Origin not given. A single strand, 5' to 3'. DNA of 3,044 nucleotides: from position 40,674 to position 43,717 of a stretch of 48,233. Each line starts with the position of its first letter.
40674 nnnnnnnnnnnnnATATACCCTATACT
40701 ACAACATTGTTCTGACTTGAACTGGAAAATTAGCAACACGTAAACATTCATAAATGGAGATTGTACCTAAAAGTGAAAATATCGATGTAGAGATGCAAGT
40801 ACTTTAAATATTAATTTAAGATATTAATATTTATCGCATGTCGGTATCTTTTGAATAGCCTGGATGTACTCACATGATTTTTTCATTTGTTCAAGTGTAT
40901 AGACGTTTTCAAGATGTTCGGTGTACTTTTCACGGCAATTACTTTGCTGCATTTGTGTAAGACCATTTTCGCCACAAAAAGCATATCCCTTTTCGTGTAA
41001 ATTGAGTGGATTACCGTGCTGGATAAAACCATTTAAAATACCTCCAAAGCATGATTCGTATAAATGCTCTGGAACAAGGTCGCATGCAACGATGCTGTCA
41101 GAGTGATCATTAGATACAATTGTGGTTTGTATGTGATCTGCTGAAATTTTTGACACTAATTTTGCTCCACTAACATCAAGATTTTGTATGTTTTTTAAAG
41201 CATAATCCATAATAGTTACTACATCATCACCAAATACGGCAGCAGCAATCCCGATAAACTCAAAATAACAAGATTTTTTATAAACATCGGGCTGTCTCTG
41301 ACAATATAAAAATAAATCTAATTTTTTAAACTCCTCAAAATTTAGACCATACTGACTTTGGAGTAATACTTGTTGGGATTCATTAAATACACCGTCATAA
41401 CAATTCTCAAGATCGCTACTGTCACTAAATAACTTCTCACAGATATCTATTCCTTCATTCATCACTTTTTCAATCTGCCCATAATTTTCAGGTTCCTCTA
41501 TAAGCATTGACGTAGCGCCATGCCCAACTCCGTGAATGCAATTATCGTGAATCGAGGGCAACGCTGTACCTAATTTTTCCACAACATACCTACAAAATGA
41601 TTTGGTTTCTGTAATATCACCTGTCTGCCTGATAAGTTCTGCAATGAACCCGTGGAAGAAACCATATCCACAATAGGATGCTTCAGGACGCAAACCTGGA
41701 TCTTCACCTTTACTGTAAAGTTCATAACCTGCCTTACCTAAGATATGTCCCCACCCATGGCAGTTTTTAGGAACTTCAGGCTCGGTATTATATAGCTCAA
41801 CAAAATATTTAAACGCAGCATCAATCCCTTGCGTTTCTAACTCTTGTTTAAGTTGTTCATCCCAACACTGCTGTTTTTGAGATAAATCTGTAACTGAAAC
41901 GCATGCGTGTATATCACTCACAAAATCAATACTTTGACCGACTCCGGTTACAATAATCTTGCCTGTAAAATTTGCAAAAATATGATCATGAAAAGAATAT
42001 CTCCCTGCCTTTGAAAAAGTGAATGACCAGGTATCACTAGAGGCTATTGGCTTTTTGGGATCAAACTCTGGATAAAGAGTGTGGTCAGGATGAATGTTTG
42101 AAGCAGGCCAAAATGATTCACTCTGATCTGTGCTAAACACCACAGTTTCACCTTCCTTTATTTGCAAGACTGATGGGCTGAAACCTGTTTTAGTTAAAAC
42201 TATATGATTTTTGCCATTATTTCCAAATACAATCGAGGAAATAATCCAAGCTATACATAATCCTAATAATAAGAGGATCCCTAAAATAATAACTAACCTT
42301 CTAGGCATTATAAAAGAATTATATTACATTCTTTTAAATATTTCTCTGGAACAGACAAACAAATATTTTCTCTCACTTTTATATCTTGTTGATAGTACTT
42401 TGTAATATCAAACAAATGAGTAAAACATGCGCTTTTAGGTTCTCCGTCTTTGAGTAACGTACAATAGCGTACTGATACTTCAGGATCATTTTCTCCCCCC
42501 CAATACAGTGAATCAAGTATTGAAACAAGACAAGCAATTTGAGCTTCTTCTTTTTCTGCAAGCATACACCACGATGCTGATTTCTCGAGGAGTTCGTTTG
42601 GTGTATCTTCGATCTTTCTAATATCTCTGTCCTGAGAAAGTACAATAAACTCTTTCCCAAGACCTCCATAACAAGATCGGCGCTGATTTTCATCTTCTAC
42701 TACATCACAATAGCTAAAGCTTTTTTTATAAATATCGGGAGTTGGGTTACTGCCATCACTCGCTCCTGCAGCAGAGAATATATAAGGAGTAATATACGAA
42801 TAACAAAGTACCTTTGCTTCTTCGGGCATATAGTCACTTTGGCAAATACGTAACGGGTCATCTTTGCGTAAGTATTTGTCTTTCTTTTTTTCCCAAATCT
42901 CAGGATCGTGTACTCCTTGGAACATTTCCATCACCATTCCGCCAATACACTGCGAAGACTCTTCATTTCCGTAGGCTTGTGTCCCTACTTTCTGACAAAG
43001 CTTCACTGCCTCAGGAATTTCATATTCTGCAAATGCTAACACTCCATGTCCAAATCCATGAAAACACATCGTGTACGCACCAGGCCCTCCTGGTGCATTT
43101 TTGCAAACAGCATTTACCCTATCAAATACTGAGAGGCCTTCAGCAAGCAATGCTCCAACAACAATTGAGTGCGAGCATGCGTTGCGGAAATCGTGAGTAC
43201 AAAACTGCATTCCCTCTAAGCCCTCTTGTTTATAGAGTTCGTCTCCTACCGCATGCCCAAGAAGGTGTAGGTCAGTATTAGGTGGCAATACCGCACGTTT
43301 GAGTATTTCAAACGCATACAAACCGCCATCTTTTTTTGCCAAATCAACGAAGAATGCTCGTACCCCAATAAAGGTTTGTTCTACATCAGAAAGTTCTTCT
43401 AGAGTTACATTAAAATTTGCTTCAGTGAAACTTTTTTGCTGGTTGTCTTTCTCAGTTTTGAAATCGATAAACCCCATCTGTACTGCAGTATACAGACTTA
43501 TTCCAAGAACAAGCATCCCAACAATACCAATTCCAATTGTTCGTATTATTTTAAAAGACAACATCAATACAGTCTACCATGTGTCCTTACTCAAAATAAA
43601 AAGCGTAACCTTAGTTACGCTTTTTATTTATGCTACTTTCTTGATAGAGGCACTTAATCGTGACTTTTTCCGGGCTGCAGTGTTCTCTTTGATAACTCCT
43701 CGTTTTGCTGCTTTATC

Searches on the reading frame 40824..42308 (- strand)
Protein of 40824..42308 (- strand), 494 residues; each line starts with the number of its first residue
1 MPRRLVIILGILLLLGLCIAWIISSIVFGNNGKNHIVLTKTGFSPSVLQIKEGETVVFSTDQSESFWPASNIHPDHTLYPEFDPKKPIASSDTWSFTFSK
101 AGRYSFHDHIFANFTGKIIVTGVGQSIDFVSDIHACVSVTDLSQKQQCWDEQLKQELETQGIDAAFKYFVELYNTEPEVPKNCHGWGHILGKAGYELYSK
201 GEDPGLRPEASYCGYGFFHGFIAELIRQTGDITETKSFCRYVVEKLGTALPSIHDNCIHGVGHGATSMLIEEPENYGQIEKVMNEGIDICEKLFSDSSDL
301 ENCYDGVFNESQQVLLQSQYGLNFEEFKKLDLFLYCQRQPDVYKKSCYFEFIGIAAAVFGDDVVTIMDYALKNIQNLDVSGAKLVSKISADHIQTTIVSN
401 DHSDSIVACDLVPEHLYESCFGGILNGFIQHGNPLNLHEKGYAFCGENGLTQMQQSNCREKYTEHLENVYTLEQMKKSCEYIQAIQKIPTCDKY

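Call 19: search_protein_families(library=pfam, proteins=[window:40824-42308:-], max_evalue=0.01)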
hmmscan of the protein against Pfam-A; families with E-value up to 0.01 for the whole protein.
window:40824-42308:- (494 aa): 1 family
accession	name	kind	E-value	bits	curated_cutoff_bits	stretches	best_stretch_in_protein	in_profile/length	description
PF13473.12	Cupredoxin_1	-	1.7e-06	28.4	27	1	14-120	3-104/104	Cupredoxin-like domain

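Call 20: search_protein_families(library=ncbifam, proteins=[window:40824-42308:-], max_evalue=0.01)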
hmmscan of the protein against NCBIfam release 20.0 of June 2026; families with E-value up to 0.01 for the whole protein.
window:40824-42308:- (494 aa): 0 families

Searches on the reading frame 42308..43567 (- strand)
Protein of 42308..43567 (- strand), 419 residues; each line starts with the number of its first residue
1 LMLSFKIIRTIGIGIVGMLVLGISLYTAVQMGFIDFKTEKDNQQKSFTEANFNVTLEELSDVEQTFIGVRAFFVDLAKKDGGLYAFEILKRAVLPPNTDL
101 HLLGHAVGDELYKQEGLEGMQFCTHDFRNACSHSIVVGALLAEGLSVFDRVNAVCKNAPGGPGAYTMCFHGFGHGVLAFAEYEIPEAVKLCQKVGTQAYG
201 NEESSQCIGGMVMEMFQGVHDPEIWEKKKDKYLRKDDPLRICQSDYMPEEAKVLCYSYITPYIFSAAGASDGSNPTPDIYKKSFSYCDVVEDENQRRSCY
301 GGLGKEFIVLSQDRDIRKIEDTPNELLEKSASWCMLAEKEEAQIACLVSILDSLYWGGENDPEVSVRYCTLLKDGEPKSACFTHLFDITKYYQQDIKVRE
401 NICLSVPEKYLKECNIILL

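Call 19: search_protein_families(library=pfam, proteins=[window:42308-43567:-], max_evalue=0.01)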
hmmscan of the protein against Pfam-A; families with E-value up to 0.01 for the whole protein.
window:42308-43567:- (419 aa): 1 family
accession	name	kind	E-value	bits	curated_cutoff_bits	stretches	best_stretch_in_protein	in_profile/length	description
PF23748.1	Beta-prop_LRRK2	-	0.0072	15.8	26.9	0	293-356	171-227/359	LRRK2 beta propeller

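Call 20: search_protein_families(library=ncbifam, proteins=[window:42308-43567:-], max_evalue=0.01)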
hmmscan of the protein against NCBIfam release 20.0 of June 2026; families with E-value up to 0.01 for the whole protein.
window:42308-43567:- (419 aa): 0 families
